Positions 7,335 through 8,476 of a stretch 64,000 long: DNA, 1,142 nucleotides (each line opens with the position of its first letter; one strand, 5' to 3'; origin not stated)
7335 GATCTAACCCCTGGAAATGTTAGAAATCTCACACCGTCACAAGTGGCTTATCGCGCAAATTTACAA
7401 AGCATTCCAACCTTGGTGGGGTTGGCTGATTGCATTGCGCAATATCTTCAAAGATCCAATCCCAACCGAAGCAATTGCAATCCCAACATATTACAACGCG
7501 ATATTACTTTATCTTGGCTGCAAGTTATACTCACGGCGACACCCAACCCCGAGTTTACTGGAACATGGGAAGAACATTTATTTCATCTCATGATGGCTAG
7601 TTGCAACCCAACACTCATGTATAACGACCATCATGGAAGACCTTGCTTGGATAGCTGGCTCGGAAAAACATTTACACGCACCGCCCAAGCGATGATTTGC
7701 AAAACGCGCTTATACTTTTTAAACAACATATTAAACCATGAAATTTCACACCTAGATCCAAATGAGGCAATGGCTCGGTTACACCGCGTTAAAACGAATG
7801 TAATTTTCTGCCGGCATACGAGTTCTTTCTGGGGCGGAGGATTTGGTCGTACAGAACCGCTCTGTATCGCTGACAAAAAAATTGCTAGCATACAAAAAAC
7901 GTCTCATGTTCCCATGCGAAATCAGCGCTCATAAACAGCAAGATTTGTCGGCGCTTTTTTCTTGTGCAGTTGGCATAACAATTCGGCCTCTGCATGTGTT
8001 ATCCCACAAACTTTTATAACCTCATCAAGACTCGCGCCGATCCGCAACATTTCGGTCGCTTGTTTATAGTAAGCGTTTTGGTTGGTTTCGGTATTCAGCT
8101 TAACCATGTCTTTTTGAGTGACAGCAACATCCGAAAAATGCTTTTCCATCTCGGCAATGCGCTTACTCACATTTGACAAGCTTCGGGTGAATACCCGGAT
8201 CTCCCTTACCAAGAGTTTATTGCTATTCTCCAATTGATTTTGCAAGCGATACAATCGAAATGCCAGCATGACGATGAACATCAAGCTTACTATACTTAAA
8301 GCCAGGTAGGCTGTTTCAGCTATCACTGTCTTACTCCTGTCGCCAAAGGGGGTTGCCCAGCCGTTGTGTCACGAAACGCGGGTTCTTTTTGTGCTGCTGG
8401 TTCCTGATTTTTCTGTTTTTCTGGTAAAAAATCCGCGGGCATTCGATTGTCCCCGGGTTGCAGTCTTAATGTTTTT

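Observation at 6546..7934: Unknown 462-aa protein embedded inside the flagellar locus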

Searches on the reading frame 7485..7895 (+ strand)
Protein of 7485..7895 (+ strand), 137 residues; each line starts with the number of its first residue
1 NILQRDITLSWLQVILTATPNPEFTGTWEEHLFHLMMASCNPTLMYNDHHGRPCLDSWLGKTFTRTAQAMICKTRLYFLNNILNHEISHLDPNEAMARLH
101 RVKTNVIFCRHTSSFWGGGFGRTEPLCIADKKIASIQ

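Call 36: find_related_loci(query=A2, collection=metagenome_contigs, flank=10000)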
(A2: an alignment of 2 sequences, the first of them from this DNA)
Query A2 (137 aa) in metagenome_contigs; peptide patterns used: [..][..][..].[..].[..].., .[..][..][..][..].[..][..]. (x = any residue, [..] = any of these).
165 stretches matched a pattern, but none encodes a relative of the query by tblastn (E <= 1e-3).

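Call 88: search_solved_structures(query=A2, max_evalue=10)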
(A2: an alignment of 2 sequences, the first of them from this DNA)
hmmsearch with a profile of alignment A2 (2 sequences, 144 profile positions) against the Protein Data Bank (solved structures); distinct sequences matched with E-value up to 10: 0.

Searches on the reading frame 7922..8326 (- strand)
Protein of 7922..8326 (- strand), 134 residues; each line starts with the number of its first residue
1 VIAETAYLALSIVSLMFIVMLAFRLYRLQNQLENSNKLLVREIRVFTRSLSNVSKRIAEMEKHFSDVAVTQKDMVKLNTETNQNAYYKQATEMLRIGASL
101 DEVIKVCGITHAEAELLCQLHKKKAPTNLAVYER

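Call 5: search_protein_families(library=pfam, proteins=[window:7922-8326:-], max_evalue=0.1)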
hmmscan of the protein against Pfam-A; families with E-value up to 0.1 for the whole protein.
window:7922-8326:- (134 aa): 4 families
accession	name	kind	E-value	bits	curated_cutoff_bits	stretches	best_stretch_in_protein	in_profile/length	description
PF10975.14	DUF2802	-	2.3e-16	60.1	33.5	1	53-122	2-68/68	Protein of unknown function (DUF2802)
PF20092.4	DUF6483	-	0.03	15.1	24.1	1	39-129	7-79/119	Family of unknown function (DUF6483)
PF14208.11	DUF4320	-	0.069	13.7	25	1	12-69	4-64/119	Domain of unknown function (DUF4320)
PF08702.15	Fib_alpha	-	0.08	13.6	29.9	0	27-99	21-92/143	Fibrinogen alpha/beta chain family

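Call 6: search_protein_families(library=ncbifam, proteins=[window:7922-8326:-], max_evalue=0.1)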
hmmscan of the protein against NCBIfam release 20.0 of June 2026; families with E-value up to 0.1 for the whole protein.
window:7922-8326:- (134 aa): 0 families
